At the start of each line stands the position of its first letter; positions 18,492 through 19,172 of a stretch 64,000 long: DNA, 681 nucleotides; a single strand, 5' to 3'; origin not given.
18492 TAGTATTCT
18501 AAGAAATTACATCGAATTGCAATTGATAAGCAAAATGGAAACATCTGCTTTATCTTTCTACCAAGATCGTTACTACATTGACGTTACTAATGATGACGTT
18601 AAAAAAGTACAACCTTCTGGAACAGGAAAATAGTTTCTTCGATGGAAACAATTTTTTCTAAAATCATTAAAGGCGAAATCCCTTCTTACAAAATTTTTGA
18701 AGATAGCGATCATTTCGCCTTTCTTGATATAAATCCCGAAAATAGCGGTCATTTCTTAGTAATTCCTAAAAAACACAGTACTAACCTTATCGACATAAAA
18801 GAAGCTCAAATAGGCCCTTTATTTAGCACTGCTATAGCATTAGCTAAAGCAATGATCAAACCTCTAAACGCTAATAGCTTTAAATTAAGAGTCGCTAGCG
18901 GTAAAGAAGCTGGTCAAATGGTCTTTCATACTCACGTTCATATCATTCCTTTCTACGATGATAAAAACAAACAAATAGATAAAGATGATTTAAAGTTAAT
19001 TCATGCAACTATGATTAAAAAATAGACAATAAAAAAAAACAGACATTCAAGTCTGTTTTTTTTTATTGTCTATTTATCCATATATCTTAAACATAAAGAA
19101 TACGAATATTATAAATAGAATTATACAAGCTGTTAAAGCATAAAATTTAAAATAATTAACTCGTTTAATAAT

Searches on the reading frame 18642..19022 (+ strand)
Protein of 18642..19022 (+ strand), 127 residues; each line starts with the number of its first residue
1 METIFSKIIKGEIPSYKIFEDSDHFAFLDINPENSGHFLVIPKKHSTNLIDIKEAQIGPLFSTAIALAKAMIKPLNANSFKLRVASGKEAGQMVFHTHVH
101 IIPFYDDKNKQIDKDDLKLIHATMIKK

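Call 6: search_protein_families(library=pfam, proteins=[window:18642-19022:+], max_evalue=0.01)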
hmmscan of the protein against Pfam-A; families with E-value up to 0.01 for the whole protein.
seq(127 aa): 2 families
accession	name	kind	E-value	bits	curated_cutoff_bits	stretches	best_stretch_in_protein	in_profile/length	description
PF01230.28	HIT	-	1.4e-24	87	21.5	1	10-105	1-96/98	HIT domain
PF11969.13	DcpS_C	-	4.7e-15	56.5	24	1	3-103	2-101/114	Scavenger mRNA decapping enzyme C-term binding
